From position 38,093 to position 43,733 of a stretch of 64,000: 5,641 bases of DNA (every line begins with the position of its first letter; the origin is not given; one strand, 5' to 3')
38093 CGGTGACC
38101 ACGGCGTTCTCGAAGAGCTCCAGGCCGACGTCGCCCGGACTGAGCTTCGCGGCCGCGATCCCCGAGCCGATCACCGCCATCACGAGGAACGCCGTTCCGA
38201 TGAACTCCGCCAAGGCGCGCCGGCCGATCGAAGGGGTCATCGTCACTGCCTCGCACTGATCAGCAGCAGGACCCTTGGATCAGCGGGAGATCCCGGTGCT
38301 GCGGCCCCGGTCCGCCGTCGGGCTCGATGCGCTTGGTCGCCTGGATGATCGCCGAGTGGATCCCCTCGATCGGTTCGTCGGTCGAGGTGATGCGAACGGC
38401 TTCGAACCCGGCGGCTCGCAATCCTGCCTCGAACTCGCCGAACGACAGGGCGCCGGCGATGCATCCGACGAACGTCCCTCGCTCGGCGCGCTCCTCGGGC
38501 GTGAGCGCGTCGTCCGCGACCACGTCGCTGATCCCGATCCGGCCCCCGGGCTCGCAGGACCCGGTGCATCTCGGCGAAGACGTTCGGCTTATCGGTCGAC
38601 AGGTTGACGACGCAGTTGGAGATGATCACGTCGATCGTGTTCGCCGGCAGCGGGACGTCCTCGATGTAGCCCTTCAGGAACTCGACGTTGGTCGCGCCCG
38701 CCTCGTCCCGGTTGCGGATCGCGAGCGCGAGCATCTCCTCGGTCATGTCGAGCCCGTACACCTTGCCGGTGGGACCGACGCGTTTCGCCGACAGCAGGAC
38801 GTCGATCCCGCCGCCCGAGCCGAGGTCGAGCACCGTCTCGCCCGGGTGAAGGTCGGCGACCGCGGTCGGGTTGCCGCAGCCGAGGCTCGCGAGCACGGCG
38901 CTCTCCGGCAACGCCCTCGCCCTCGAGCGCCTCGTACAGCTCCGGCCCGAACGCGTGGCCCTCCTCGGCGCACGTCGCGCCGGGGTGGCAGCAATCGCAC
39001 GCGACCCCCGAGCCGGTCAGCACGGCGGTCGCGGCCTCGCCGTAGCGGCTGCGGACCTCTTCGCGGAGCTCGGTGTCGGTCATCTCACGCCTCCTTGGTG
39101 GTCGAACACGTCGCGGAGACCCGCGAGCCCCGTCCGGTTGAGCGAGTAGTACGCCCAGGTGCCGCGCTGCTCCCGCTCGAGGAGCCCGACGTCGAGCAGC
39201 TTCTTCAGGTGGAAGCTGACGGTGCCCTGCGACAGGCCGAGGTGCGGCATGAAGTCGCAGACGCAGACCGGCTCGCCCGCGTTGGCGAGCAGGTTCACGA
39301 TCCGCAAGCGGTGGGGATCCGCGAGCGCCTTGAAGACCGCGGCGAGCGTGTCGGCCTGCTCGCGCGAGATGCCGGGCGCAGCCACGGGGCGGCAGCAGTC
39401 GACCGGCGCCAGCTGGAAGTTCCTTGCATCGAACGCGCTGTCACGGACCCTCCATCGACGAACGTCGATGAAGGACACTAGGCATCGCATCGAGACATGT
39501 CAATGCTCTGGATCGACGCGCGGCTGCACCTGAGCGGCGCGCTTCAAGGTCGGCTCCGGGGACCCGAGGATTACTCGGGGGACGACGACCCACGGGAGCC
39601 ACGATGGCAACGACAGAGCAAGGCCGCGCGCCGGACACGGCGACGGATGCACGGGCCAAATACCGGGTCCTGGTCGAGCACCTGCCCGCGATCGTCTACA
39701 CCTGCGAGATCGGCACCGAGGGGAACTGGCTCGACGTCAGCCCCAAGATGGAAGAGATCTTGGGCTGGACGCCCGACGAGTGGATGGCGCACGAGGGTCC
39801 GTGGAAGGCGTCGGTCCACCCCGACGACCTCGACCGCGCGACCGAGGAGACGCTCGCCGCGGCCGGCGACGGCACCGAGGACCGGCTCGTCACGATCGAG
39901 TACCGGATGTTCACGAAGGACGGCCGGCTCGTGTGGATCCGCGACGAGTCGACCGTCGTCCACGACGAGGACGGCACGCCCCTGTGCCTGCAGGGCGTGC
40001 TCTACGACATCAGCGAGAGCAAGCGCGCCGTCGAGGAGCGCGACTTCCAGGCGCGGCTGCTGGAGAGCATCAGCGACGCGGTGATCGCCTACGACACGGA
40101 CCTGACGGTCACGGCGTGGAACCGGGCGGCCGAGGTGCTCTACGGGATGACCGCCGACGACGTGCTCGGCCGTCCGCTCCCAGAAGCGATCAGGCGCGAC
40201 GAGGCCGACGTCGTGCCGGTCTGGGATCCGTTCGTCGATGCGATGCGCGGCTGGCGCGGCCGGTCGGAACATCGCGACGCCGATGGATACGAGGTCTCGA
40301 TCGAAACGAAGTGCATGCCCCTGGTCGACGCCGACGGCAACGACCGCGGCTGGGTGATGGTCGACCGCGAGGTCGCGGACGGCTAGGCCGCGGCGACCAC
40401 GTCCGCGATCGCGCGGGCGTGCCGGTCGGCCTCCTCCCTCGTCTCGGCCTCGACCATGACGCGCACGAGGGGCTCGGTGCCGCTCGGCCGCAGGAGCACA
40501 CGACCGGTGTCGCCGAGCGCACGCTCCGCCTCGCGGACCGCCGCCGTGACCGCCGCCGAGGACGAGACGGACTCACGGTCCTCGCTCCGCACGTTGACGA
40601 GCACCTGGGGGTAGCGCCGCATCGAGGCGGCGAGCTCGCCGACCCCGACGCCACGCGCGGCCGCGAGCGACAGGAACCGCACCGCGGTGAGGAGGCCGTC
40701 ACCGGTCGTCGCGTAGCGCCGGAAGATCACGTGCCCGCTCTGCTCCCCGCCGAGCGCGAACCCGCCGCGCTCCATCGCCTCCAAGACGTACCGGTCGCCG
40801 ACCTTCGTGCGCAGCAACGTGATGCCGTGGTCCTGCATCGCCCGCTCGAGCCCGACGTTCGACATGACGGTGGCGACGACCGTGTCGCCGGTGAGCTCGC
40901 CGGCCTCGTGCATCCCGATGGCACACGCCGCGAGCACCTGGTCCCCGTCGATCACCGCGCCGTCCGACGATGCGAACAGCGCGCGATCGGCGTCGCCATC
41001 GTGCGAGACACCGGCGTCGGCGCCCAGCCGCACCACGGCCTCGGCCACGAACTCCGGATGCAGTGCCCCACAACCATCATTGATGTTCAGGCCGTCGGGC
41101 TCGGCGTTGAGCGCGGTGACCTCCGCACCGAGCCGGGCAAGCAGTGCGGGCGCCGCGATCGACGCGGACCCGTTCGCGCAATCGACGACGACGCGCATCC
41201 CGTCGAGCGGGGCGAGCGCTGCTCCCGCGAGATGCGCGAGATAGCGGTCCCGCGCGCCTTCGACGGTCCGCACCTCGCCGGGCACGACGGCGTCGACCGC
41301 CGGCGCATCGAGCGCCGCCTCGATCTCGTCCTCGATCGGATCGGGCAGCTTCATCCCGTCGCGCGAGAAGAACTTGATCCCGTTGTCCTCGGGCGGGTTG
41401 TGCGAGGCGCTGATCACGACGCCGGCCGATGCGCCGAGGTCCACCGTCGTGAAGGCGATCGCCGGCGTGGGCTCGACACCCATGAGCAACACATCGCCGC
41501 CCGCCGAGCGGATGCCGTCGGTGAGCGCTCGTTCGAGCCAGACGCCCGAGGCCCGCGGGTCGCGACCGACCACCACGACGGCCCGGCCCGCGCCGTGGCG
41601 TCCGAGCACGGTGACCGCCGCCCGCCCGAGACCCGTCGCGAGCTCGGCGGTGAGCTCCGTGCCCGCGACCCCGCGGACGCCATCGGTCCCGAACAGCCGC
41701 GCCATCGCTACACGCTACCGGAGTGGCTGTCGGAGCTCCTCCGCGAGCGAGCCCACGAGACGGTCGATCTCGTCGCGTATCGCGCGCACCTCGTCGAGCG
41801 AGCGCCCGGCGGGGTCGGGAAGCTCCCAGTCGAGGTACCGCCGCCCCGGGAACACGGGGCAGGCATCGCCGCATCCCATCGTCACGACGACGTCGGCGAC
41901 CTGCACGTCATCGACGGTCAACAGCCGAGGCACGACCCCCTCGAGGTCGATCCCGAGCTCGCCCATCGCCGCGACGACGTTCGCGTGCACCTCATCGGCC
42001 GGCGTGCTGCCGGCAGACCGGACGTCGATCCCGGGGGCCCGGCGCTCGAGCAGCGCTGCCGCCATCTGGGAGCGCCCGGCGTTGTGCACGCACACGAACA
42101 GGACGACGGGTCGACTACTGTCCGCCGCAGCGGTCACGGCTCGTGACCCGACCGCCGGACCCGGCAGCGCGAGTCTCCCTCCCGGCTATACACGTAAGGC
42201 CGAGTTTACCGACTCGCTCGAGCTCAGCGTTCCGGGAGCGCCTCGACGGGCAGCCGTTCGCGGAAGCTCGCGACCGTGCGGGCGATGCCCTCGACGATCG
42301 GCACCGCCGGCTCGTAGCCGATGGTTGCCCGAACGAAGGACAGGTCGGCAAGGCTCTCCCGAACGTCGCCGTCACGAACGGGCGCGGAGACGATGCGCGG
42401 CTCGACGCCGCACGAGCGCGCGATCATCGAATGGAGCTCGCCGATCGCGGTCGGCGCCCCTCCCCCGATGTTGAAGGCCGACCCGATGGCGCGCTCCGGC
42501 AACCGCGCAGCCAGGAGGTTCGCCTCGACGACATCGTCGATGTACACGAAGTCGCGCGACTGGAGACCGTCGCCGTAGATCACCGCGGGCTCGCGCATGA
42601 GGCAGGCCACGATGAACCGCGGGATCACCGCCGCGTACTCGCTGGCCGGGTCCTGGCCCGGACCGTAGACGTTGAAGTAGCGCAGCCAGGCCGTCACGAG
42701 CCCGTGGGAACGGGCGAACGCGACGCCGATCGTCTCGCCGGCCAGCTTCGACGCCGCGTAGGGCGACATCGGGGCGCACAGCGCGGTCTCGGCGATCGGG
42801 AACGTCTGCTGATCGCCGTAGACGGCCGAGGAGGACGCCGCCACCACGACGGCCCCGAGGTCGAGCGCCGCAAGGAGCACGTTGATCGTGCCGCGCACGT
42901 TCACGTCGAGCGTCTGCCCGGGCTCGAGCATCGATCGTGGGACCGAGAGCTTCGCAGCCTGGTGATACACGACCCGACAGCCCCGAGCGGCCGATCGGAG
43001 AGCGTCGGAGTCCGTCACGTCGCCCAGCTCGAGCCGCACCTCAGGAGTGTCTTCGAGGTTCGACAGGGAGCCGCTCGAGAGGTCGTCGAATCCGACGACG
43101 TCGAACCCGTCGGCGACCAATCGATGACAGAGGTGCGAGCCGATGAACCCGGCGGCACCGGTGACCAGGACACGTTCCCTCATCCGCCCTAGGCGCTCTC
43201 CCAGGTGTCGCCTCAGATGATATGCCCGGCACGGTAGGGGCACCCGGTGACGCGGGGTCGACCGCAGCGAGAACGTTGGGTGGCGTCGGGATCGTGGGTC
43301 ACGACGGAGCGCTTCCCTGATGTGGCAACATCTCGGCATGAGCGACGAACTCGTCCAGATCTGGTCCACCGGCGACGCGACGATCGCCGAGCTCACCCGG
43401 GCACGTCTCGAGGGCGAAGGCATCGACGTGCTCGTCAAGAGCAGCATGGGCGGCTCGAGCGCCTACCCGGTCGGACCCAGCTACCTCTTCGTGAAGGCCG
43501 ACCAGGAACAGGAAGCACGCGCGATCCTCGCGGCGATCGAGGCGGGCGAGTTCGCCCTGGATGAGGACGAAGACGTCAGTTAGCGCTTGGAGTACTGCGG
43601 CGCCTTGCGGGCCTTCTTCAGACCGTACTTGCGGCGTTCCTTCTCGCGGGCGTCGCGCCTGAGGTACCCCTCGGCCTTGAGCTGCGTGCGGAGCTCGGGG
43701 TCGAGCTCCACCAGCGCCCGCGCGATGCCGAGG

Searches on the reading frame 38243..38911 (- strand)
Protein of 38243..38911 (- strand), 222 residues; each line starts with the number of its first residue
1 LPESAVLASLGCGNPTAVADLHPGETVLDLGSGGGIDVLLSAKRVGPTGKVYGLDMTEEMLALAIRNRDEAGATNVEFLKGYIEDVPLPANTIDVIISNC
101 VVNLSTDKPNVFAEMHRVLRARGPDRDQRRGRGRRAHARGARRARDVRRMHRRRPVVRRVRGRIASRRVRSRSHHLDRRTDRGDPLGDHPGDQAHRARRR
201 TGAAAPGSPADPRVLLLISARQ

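Call 80: search_protein_families(library=ncbifam, proteins=[window:38243-38911:-], max_evalue=0.00001)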
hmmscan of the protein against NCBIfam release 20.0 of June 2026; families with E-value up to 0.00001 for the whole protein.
window:38243-38911:- (222 aa): 27 families (the best 25 are shown)
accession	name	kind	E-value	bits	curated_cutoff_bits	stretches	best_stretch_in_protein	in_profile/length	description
NF008823.0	PRK11873.1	subfamily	4.2e-60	203.5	263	1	2-123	57-177/272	arsenite methyltransferase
NF047649.1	MTase_UXPK_star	exception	2.7e-32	111.9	460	1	2-123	56-177/283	methyltransferase/UXPK-star double selenoprotein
NF041537.1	ArsM_AhpD_UU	exception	6.1e-32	110.7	510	1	2-123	55-176/345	arsenite methyltransferase/AhpD domain selenoprotein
NF041536.1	ArsM_DUF2284_UU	exception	2.4e-29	102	575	1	2-123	55-176/459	arsenite methyltransferase/DUF2284 domain selenoprotein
NF040538.1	methyl_ArsM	equivalog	6.9e-25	88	500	2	2-84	42-126/356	arsinothricin biosynthesis methyltransferase ArsM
NF045667.1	MTase_DVU1556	equivalog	7.6e-15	54.9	155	1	17-123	16-115/213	DVU_1556 family methyltransferase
NF038099.1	AsSugarArsM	exception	8.6e-14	51.4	400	1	9-123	44-167/321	arsenosugar biosynthesis arsenite methyltransferase ArsM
NF001244.0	PRK00216.1-5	equivalog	8.8e-14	51.4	216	1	21-123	46-149/236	bifunctional demethylmenaquinone methyltransferase/2-methoxy-6-polyprenyl-1,4-benzoquinol methylase UbiE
NF001240.0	PRK00216.1-1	equivalog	1.5e-13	50.4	378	1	18-123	58-164/251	bifunctional demethylmenaquinone methyltransferase/2-methoxy-6-polyprenyl-1,4-benzoquinol methylase UbiE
NF052510.1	methyltran_MpqE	exception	1.3e-12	47.7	335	1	19-123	42-147/234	methyl-plastoquinone biosynthesis methyltransferase MpqE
TIGR02072.1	BioC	equivalog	1.4e-12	47.9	184.95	1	25-123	36-128/244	malonyl-ACP O-methyltransferase BioC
TIGR02752.1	MenG_heptapren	equivalog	2.4e-12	46.9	419.85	1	20-123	42-145/231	demethylmenaquinone methyltransferase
NF001243.0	PRK00216.1-4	equivalog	4.8e-12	45.7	235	1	20-123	44-147/237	demethylmenaquinone methyltransferase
TIGR01934.1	MenG_MenH_UbiE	subfamily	1.8e-11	43.8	158.35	1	22-123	38-137/223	ubiquinone/menaquinone biosynthesis methyltransferase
NF040539.1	AST_met_ArsM_2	exception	1.1e-09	38.6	240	1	26-123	59-159/262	putative arsinothricin biosynthesis methyltransferase ArsM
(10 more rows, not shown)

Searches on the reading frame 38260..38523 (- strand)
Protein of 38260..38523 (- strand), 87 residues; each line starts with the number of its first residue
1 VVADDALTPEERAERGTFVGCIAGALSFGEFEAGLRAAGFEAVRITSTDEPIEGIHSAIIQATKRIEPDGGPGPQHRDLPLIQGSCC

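Call 80: search_protein_families(library=ncbifam, proteins=[window:38260-38523:-], max_evalue=0.00001)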
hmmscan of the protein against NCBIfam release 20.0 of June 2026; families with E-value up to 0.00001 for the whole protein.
window:38260-38523:- (87 aa): 1 family
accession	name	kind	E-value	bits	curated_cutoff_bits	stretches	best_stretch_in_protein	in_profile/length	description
NF008823.0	PRK11873.1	subfamily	1.5e-06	27.9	263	1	1-52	184-235/272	arsenite methyltransferase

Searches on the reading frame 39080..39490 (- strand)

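Call 80: search_protein_families(library=ncbifam, proteins=[window:39080-39490:-], max_evalue=0.00001)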
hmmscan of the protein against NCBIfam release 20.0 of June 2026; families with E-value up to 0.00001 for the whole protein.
window:39080-39490:- (136 aa): 6 families
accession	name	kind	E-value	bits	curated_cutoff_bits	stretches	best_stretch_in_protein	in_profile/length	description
NF033788.1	HTH_metalloreg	subfamily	1.3e-25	89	55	1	50-123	2-74/77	metalloregulator ArsR/SmtB family transcription factor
NF041413.1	ArsR_Rv2640c_fam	equivalog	3e-22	79.2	155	1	29-131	13-115/118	Rv2640c family ArsR-like transcriptional regulator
NF007528.0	PRK10141.1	subfamily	4.4e-12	45.9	97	1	51-118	8-74/117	metalloregulator ArsR/SmtB family transcription factor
NF033789.1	repress_SdpR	subfamily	1.5e-11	44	100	1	52-122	1-69/79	autorepressor SdpR family transcription factor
NF045707.1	Dbac_1936_reg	equivalog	1e-10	41.5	115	1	44-118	2-74/99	ArsR/SmtB-type metalloregulator TsoR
NF047906.1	CdPbTransRegCmtR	equivalog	1.2e-07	31.6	150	1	44-123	6-83/104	Cd(II)/Pb(II)-sensing metalloregulatory transcriptional regulator CmtR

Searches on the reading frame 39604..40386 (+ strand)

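Call 80: search_protein_families(library=ncbifam, proteins=[window:39604-40386:+], max_evalue=0.00001)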
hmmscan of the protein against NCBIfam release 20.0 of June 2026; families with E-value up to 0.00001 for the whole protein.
window:39604-40386:+ (260 aa): 6 families
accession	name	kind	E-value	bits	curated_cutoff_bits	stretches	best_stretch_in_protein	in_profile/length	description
TIGR00229.1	sensory_box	domain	1.2e-28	99.8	22.9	2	17-145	4-125/126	PAS domain S-box protein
NF052573.1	HisKinEspAMyxo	equivalog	2.5e-23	82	1400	1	67-258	177-366/755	serine histidine kinase EspA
NF007298.0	PRK09776.1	equivalog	4.8e-19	67.8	1135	1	48-258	457-671/1111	diguanylate cyclase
NF041777.1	sens_FixL_Rhizob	equivalog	4e-15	55.4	850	1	35-192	11-168/485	sensor protein FixL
NF053781.1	cdiGMPphdstlr2612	equivalog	9e-15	53.4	1600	1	5-202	574-770/1268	Tlr1612 family c-di-GMP phosphodiesterase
NF008468.0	PRK11360.1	equivalog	1.4e-07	30.3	646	1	142-205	263-326/616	two-component system sensor histidine kinase AtoS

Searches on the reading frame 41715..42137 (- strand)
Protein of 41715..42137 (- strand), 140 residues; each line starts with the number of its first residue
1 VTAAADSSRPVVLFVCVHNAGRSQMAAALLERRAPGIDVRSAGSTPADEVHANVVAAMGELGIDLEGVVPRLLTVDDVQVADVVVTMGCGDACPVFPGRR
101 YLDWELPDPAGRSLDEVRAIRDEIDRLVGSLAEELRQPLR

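Call 30: search_protein_families(library=ncbifam, proteins=[window:41715-42137:-], max_evalue=0.01)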
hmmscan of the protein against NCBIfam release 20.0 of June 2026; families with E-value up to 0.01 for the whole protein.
window:41715-42137:- (140 aa): 5 families
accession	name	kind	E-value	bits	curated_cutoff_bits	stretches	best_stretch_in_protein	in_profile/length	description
NF010053.0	PRK13530.1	subfamily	7.2e-16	58.7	215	1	9-132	3-129/133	arsenate reductase (thioredoxin)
TIGR02689.1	ars_reduc_gluta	equivalog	6.7e-15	55.4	157.6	1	12-129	3-123/126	arsenate reductase, glutathione/glutaredoxin type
TIGR02691.1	arsC_pI258_fam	equivalog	8.6e-15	55.1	174.3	1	12-128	1-126/129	arsenate reductase (thioredoxin)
NF008486.0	PRK11391.1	equivalog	2.3e-08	34.6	247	1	12-89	9-88/148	phosphotyrosine-protein phosphatase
NF007520.0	PRK10126.1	equivalog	5.5e-05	23.6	243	1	12-88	5-83/147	low molecular weight protein-tyrosine-phosphatase Wzb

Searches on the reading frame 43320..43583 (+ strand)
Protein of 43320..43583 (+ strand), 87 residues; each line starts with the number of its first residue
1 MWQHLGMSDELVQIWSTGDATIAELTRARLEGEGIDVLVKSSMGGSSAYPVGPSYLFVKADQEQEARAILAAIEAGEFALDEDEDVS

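Call 3: search_protein_families(library=pfam, proteins=[window:43320-43583:+], max_evalue=0.01)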
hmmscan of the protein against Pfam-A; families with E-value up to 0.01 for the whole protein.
window:43320-43583:+ (87 aa): 1 family
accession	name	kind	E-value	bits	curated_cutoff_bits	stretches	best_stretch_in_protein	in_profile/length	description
PF09413.15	DUF2007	-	2.7e-06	27.9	25.7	1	12-74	2-66/66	Putative prokaryotic signal transducing protein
